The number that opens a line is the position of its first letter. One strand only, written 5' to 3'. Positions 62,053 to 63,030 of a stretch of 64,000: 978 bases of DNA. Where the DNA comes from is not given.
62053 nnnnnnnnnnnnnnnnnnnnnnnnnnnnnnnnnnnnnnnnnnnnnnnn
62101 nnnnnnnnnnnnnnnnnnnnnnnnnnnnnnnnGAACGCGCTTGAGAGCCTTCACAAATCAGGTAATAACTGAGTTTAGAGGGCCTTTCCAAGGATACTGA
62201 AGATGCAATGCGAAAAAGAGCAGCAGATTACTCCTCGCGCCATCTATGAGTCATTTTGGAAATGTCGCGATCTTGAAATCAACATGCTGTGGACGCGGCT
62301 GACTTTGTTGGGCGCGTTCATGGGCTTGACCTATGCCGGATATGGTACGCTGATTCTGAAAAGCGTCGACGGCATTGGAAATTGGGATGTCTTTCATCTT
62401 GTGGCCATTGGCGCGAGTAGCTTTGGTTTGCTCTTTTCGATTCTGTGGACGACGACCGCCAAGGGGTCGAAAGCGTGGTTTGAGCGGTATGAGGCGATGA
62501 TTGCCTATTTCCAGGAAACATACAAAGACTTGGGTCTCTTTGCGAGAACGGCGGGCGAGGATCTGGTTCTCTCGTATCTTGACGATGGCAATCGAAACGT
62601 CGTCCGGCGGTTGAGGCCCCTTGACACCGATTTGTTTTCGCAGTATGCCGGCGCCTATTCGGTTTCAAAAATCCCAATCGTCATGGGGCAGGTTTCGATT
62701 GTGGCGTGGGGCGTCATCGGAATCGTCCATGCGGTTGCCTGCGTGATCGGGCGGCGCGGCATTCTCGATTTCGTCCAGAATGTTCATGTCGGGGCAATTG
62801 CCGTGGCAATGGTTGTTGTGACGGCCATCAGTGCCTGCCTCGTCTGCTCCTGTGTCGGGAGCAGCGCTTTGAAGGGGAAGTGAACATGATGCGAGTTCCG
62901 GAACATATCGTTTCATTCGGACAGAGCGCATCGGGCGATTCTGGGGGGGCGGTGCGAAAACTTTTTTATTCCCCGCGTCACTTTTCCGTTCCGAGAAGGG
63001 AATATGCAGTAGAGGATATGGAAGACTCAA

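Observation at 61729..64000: A lower-GC four-gene operon of unknown function beside tRNA-Met, an IS and the repeats: candidate uncharacterised accessory or conflict system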

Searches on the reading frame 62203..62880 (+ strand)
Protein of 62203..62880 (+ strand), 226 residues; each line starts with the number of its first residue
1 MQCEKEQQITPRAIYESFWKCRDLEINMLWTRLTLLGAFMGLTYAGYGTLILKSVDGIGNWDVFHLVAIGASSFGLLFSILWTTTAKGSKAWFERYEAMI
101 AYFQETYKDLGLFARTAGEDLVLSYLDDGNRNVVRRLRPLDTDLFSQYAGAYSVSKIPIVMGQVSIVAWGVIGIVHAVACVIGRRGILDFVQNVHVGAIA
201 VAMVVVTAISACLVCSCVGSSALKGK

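Call 6: search_protein_families(library=pfam, proteins=[window:62203-62880:+], max_evalue=1)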
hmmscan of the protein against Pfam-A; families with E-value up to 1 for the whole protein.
window:62203-62880:+ (226 aa): 1 family
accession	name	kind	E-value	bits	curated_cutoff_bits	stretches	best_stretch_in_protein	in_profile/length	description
PF24838.2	8xMP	-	4.5e-18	65.8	30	1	14-176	3-134/136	Octameric membrane protein family (8xMP)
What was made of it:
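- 62203..62883 (+): P2, 226 aa. Member of Pfam PF24838 '8xMP' (octameric membrane protein family). All-helical with about 4 TM helices. This is the conserved core of the locus. Pfam 65.8 bits against a cut-off of 30 (call 6).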

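Call 7: search_protein_families(library=padloc, proteins=[window:62203-62880:+], max_evalue=1)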
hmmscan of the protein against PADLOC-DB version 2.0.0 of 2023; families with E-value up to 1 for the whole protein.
window:62203-62880:+ (226 aa): 0 families

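Call 8: search_protein_families(library=ncbifam, proteins=[window:62203-62880:+], max_evalue=1)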
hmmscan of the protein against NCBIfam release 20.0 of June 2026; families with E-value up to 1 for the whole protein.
window:62203-62880:+ (226 aa): 1 family
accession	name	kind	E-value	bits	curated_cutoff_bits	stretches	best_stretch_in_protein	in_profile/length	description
NF005873.0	PRK07814.1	equivalog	0.036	13.5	346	1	146-210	134-198/263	SDR family oxidoreductase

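Call 9: search_protein_families(library=phrogs, proteins=[window:62203-62880:+], max_evalue=1)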
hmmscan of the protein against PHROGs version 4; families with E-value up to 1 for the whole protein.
window:62203-62880:+ (226 aa): 1 family
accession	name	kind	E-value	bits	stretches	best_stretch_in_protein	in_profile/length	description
phrog_28707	-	DNA, RNA and nucleotide metabolism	0.23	11.6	1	143-205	129-189/244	nuclease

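Call 10: find_encoding_contigs(protein=window:62203-62880:+, flank=10000, max_places=10)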
Protein window:62203-62880:+ (226 aa): 2 contigs read that carry it; 2 places shown.
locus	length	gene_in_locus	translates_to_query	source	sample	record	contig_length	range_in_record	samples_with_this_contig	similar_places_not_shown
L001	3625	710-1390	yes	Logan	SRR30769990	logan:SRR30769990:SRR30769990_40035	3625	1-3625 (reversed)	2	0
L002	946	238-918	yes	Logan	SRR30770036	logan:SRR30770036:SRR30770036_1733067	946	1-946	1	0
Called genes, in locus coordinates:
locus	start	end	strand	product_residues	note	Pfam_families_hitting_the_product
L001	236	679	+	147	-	-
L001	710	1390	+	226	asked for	PF24838:8xMP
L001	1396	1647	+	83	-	-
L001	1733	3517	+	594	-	PF00684:DnaJ_CXXCXGXG (weak)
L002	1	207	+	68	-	?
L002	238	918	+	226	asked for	PF24838:8xMP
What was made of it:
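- The combination was seen only in this genome and in assemblies of two sequencing runs that share an accession prefix (call 10). The combination was seen only in this genome and in assemblies of two runs (call 10).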

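Call 14: search_protein_families(library=pfam, proteins=[L001:1733-3514:+], max_evalue=1)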
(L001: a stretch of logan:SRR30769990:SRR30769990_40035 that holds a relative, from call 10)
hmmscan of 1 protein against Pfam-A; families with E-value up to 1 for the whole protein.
L001:1733-3514:+ (594 aa): 6 families
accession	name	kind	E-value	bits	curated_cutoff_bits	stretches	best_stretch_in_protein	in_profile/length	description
PF00684.25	DnaJ_CXXCXGXG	-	4.3e-08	33.7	32.7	2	193-242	1-54/65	DnaJ central domain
PF06978.16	POP1_N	-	0.055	13.9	22.2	1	466-526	108-167/208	Ribonucleases P/MRP protein subunit POP1, N-terminal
PF17302.8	DUF5351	-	0.068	13.9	27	0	191-202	18-29/29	Family of unknown function (DUF5351)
PF05154.21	TM2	-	0.14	12.8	27.9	1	494-537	3-45/51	TM2 domain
PF15777.11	Anti-TRAP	-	0.16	12.4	32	0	192-214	12-40/59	Tryptophan RNA-binding attenuator protein inhibitory protein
PF10058.14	Zn_ribbon_10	-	0.45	10.7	24.2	1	203-235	21-50/54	ER junction formation factor lunapark, zinc ribbon finger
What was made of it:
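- On TM2 domain (PF05154): P4 scores 12.8 bits (call 14).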

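Call 16: search_solved_structures(query=window:62203-62880:+, max_evalue=10, show_alignments=2)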
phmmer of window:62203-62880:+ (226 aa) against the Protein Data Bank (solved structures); distinct sequences matched with E-value up to 10: 1.
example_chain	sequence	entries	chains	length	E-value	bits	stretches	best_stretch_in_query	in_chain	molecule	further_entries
6o43_A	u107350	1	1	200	0.93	12.3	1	168-212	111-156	Orf11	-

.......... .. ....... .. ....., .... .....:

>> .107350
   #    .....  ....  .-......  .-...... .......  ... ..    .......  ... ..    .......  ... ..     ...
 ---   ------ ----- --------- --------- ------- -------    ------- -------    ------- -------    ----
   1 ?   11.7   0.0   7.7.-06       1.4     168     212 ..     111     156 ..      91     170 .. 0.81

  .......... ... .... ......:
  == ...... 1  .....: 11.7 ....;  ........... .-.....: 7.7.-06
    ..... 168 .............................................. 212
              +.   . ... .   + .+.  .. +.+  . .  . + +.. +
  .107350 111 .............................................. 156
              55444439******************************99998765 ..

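Call 17: search_solved_structures(query=L001:1733-3514:+, max_evalue=1)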
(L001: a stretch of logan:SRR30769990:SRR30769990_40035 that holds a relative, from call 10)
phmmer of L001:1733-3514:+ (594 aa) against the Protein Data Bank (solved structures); distinct sequences matched with E-value up to 1: 2.
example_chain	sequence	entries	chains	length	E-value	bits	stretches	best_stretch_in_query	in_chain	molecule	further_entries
8sg7_C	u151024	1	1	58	0.7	11.5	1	452-499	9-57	VP1 capsid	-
2jrr_A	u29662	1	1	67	0.99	11.1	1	160-198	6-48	Uncharacterized protein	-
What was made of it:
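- Tried and rejected: PDB sequence searches for P2 and P4 found nothing below E 0.7 (calls 16, 17).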

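Call 18: find_homologous_proteins(query=L001:1733-3514:+, max_evalue=0.001)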
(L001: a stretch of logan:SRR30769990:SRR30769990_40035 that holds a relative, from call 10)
Query L001:1733-3514:+ (594 aa): 4 proteins with E <= 0.001 among 7716 candidates.
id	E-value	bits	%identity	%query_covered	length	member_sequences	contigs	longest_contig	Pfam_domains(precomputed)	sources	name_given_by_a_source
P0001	0.0e+0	1386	100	100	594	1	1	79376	PF00684.26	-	-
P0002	9.0e-116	406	42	78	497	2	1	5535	-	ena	-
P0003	7.8e-23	99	46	19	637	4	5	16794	PF08238.19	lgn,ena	-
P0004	6.0e-15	73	46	17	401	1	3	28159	PF00684.26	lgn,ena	-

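Call 19: find_encoding_contigs(protein=P0002, flank=10000)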
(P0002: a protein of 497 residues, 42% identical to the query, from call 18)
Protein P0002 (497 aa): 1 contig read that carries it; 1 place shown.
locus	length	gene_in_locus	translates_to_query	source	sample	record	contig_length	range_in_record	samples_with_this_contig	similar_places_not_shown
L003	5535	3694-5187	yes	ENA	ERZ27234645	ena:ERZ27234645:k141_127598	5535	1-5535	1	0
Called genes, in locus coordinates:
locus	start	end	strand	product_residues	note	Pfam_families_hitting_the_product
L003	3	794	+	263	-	?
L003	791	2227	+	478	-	PF00069:Pkinase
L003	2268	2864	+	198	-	-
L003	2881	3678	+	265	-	-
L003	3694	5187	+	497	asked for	-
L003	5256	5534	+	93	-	?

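Call 20: find_encoding_contigs(protein=P0001, flank=10000)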
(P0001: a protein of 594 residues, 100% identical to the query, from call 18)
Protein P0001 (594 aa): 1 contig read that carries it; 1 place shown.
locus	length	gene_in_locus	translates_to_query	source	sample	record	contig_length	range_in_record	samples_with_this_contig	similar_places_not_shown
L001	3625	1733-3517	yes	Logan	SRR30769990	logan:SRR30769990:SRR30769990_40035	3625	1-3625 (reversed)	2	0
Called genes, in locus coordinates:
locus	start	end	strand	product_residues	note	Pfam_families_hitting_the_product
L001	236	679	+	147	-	-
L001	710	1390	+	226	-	PF24838:8xMP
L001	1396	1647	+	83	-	-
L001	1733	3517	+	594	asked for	PF00684:DnaJ_CXXCXGXG (weak)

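Call 24: find_homologous_proteins(query=window:62203-62880:+, max_evalue=0.001)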
Query window:62203-62880:+ (226 aa): 183 proteins with E <= 0.001 among 619 candidates; the best 120 are listed.
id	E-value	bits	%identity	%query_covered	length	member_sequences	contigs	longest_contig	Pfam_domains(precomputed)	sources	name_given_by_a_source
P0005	1.8e-131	455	93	98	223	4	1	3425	PF24838.3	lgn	-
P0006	2.1e-121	422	84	99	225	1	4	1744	PF24838.3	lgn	-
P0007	2.1e-120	418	85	97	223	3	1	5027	PF24838.3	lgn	-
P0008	4.4e-109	381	78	96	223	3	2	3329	PF24838.3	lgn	-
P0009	2.0e-93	330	67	96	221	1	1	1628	PF24838.3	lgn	-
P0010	3.1e-93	330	68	96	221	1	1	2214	PF24838.3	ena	-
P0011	7.1e-93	328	66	96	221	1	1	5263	PF24838.3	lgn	-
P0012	1.3e-92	327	66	96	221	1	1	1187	PF24838.3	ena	-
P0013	2.1e-92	327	67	96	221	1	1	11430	PF24838.3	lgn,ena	-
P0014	2.6e-92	326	66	96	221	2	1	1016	PF24838.3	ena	-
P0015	2.7e-92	326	66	96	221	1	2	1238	PF24838.3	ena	-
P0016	4.8e-92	326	69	94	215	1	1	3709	PF24838.3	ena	-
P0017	5.2e-92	326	66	96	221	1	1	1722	PF24838.3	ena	-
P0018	7.5e-92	325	65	96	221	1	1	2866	PF24838.3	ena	-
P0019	7.7e-92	325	66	97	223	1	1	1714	PF24838.3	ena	-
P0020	2.0e-91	324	66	96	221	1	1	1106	PF24838.3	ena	-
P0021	2.1e-91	324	65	97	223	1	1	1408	PF24838.3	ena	-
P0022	2.2e-91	323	66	96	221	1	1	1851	PF24838.3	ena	-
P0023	2.4e-91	323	69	93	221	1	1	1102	PF24838.3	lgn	-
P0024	2.6e-91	323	66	96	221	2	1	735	PF24838.3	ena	-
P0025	3.2e-91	323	66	96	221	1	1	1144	PF24838.3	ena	-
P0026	3.3e-91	323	66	97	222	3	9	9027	PF24838.3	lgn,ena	-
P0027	5.3e-91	322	66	96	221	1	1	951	PF24838.3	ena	-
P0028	7.1e-91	322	65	96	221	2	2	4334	PF24838.3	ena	-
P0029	7.7e-91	322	64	97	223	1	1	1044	PF24838.3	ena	-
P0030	8.1e-91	322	64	97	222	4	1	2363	PF24838.3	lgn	-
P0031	1.1e-90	321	66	96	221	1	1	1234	PF24838.3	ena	-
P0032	1.2e-90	321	65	97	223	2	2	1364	PF24838.3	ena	-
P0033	1.3e-90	321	66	96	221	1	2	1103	PF24838.3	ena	-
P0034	1.4e-90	321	65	96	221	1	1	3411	PF24838.3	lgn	-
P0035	2.6e-90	320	65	96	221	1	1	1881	PF24838.3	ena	-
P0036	4.2e-90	319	66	96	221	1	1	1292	PF24838.3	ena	-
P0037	5.4e-90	319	67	96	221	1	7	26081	PF24838.3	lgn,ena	-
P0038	5.5e-90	319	67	96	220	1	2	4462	PF24838.3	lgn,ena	-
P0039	6.1e-90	319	65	96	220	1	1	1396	PF24838.3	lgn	-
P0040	6.2e-90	319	64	96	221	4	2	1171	PF24838.3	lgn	-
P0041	6.5e-90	319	65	96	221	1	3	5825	PF24838.3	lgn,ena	-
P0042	7.7e-90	318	64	97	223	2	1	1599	PF24838.3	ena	-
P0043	7.9e-90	318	65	96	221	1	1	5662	PF24838.3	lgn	-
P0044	8.5e-90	318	65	97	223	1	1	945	PF24838.3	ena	-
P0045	8.9e-90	318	64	97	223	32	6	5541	PF24838.3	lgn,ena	-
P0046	9.8e-90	318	64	97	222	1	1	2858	PF24838.3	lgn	-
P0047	2.1e-89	317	65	96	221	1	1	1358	PF24838.3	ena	-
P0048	2.2e-89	317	66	96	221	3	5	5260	PF24838.3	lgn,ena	-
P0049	2.6e-89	317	64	97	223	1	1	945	PF24838.3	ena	-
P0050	2.7e-89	317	65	96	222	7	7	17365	PF24838.3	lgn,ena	-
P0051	3.5e-89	316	67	96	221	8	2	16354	PF24838.3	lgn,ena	-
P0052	4.1e-89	316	65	96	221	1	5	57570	PF24838.3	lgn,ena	-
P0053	5.0e-89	316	66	96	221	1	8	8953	PF24838.3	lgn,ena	-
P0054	5.6e-89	316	66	96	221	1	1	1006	PF24838.3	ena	-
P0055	5.6e-89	316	65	97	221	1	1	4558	PF24838.3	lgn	-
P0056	6.5e-89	315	65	97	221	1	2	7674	PF24838.3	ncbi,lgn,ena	-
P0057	7.4e-89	315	63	97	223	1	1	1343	PF24838.3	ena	-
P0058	9.7e-89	315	65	97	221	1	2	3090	PF24838.3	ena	-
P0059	9.7e-89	315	66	96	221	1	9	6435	PF24838.3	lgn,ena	-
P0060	1.2e-88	315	66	96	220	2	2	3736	PF24838.3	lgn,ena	-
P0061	1.4e-88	314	65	96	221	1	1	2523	PF24838.3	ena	-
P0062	1.4e-88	314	65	97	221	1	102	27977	PF24838.3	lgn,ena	-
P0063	1.4e-88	314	65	96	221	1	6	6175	PF24838.3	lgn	-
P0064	1.8e-88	314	66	93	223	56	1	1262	PF24838.3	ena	-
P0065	2.5e-88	313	65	97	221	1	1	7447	PF24838.3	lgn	-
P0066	4.6e-88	313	66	96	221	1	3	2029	PF24838.3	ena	-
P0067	4.8e-88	313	65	96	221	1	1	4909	PF24838.3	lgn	-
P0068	1.1e-87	311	65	94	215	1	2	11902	PF24838.3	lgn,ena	-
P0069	2.0e-87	311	66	94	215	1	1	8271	PF24838.3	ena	-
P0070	2.1e-87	310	65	96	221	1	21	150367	PF24838.3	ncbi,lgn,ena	-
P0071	2.7e-87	310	66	94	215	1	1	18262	PF24838.3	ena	-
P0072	3.0e-87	310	64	97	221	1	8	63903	PF24838.3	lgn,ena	-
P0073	3.2e-87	310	65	96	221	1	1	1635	PF24838.3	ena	-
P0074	3.8e-87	310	65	96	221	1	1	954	PF24838.3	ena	-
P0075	6.3e-87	309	63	96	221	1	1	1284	PF24838.3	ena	-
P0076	3.9e-86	306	63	98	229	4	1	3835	PF24838.3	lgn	-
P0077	6.4e-86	306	63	96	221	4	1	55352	PF24838.3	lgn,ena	-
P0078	1.5e-85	304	64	96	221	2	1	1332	PF24838.3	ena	-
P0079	2.4e-85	304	62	97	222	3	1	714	PF24838.3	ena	-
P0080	3.8e-85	303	62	96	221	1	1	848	PF24838.3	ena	-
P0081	1.9e-84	301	61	97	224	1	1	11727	PF24838.3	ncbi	-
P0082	2.3e-83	297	63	97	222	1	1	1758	PF24838.3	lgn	-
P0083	1.5e-82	295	59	99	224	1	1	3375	PF24838.3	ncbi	-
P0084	2.0e-82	294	61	97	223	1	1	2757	PF24838.3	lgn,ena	-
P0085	1.5e-81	291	58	98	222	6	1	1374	PF24838.3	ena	-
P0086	2.2e-81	291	59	98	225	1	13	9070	PF24838.3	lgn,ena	-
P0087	2.4e-81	291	59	97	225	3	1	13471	PF24838.3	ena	-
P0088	5.9e-81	289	58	99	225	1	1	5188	PF24838.3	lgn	-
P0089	4.0e-80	287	60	96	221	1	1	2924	PF24838.3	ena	-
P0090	9.8e-79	282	67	87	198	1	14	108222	PF24838.3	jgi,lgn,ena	-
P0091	1.4e-78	282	57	99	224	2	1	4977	PF24838.3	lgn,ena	-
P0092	1.4e-78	282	66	87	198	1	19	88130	PF24838.3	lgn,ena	-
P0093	1.4e-78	282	61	96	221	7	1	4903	PF24838.3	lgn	-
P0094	2.3e-78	281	66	87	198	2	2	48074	PF24838.3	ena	-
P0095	2.4e-78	281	60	97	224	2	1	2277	PF24838.3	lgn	-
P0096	2.6e-78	281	65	87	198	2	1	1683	PF24838.3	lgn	-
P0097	6.5e-78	279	66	88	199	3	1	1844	PF24838.3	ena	-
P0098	1.0e-75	272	57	97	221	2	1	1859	PF24838.3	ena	-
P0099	8.4e-74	266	53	96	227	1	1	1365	PF24838.3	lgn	-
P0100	1.8e-71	258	58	88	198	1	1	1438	PF24838.3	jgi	-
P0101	9.1e-69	250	53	96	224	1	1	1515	PF24838.3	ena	-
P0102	3.2e-68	248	60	88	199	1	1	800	PF24838.3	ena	-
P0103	3.2e-67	244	70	69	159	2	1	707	PF24838.3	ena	-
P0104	3.1e-66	241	54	93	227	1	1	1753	PF24838.3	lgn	-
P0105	3.7e-64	234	53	88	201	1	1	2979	PF24838.3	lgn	-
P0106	8.2e-63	230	52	92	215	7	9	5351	PF24838.3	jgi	jgi:hypothetical protein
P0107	8.5e-63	230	48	97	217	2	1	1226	PF24838.3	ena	-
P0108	1.1e-62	230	56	79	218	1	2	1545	PF24838.3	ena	-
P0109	3.3e-62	228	52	92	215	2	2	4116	PF24838.3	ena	-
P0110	7.8e-62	227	52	92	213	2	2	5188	PF24838.3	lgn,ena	-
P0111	2.8e-61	225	48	96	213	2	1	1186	PF24838.3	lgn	-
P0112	3.4e-61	225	48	99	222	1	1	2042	PF24838.3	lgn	-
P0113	4.7e-61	224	51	93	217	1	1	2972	PF24838.3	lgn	-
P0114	1.1e-60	223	49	93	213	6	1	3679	PF24838.3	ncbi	-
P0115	2.1e-60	222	51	88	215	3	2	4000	PF24838.3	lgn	-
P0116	6.3e-60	221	49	93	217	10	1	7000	PF24838.3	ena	-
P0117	1.4e-58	216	48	95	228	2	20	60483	PF24838.3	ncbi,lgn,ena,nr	ncbi:MAG: hypothetical protein IKQ55_00660 [Kiritimatiellae bacterium]|nr:hypothetical protein [Kiri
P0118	1.5e-58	216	73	58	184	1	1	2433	PF24838.3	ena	-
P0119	2.4e-58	215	50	94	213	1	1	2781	PF24838.3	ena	-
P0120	3.9e-58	215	48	93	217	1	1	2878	PF24838.3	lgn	-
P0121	1.2e-57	213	51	90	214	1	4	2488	PF24838.3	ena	-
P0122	1.2e-57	213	48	96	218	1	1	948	PF24838.3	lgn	-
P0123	1.3e-57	213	50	90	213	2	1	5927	PF24838.3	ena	-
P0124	2.1e-57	212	48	95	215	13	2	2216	PF24838.3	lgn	-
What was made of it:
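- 62203..62883 (+): 183 homologues, all PF24838 (call 24).
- On Pfam PF24838 8xMP: All 120 listed homologues carry PF24838 (call 24).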

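Call 25: find_encoding_contigs(protein=P0070, flank=6000, max_places=4)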
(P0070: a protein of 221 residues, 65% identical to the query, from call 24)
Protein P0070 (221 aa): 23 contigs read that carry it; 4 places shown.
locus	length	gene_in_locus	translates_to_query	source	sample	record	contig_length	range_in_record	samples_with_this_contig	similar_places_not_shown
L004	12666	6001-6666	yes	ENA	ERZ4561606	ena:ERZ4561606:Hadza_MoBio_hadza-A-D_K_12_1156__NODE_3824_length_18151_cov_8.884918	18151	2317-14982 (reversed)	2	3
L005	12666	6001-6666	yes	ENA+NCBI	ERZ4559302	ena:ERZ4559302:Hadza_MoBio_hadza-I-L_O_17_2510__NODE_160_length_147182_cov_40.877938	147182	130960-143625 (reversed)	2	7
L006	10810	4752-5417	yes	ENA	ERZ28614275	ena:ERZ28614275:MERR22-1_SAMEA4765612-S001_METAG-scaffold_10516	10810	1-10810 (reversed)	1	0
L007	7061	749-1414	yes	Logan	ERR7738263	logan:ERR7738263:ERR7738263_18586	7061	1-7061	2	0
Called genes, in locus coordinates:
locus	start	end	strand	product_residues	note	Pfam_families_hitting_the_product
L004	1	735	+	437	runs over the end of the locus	PF02386:TrkH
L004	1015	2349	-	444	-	PF13173:AAA_14, PF13635:DUF4143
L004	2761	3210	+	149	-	-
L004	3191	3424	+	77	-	-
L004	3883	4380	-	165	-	PF13366:PDDEXK_3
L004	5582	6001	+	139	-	-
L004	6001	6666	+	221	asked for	PF24838:8xMP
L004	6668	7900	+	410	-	PF03781:FGE-sulfatase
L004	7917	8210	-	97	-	PF05016:ParE_toxin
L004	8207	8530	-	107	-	PF02604:PhdYeFM_antitox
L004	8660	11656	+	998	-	PF03781:FGE-sulfatase, PF13290:CHB_HEX_C_1, PF13287:Fn3_assoc, PF13385:Laminin_G_3 (weak)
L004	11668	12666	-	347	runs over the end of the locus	-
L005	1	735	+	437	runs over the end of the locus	PF02386:TrkH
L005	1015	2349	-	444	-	PF13173:AAA_14, PF13635:DUF4143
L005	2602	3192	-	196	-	-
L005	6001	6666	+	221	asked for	PF24838:8xMP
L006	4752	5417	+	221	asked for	PF24838:8xMP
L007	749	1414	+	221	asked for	PF24838:8xMP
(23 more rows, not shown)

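Call 26: find_encoding_contigs(protein=P0090, flank=6000, max_places=4)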
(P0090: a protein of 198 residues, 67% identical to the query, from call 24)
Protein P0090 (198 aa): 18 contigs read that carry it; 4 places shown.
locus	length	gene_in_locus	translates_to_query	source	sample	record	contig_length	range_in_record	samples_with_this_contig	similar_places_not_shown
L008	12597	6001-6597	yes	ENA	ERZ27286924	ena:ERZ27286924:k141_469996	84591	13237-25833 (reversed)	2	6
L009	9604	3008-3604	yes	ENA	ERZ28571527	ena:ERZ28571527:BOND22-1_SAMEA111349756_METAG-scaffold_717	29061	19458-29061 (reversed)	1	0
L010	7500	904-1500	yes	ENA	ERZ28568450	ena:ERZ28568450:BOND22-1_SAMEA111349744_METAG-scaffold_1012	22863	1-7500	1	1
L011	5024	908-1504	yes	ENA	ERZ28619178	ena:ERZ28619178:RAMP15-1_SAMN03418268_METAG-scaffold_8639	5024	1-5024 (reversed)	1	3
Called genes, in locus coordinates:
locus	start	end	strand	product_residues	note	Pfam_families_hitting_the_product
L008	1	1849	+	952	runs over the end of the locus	PF12705:PDDEXK_1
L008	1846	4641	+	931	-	PF00580:UvrD-helicase, PF13245:AAA_19 (faint), PF13361:UvrD_C, PF13538:UvrD_C_2 (faint)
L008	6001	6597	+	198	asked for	PF24838:8xMP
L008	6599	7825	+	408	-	PF03781:FGE-sulfatase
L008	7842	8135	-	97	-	PF05016:ParE_toxin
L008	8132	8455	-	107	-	PF02604:PhdYeFM_antitox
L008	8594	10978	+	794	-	PF03781:FGE-sulfatase, PF13290:CHB_HEX_C_1, PF13287:Fn3_assoc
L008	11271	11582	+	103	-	PF13385:Laminin_G_3 (weak)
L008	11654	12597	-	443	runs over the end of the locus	PF13173:AAA_14, PF13635:DUF4143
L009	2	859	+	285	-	?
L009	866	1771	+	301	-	PF01148:CTP_transf_1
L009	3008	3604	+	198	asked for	PF24838:8xMP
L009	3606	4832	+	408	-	PF03781:FGE-sulfatase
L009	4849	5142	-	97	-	PF05016:ParE_toxin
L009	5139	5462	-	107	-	PF02604:PhdYeFM_antitox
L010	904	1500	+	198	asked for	PF24838:8xMP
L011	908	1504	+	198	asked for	PF24838:8xMP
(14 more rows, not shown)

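Call 27: find_encoding_contigs(protein=P0117, flank=6000, max_places=4)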
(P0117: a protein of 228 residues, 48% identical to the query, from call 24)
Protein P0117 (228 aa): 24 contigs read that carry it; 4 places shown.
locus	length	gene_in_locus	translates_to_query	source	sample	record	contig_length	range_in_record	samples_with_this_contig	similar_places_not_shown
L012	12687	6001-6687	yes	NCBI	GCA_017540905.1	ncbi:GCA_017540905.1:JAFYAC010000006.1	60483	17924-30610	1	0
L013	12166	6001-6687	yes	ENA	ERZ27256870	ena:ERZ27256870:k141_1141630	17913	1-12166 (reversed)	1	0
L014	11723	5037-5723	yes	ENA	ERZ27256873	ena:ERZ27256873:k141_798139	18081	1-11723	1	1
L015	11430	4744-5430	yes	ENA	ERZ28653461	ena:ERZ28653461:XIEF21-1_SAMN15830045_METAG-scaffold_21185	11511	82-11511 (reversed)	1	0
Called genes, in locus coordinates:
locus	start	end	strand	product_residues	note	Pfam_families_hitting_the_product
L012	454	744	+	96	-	PF13560:HTH_31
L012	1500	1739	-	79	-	PF13744:HTH_37 (weak), PF12844:HTH_19 (weak), PF13560:HTH_31, PF13443:HTH_26, PF01381:HTH_3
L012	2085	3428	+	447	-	-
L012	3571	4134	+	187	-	PF00570:HRDC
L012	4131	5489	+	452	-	PF00078:RVT_1, PF03781:FGE-sulfatase (weak)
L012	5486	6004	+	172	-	-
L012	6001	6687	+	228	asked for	PF24838:8xMP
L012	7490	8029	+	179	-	PF13338:AbiEi_4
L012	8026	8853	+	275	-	PF08843:AbiEii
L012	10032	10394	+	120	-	-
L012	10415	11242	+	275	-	PF04909:Amidohydro_2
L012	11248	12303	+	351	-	PF01075:Glyco_transf_9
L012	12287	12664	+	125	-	-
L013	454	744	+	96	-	PF13560:HTH_31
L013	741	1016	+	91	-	-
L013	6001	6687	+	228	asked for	PF24838:8xMP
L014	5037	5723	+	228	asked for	PF24838:8xMP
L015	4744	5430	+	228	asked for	PF24838:8xMP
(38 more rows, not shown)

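Call 28: find_encoding_contigs(protein=P0007, flank=6000, max_places=4)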
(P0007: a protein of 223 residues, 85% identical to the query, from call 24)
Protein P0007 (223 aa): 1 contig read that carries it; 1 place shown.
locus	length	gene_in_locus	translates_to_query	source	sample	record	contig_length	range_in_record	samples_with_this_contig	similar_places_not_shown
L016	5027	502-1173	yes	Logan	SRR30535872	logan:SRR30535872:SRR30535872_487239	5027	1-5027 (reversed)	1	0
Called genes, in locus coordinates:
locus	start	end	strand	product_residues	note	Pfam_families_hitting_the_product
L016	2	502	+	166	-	?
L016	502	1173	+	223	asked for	PF24838:8xMP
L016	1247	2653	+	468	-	PF03781:FGE-sulfatase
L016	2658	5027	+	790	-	?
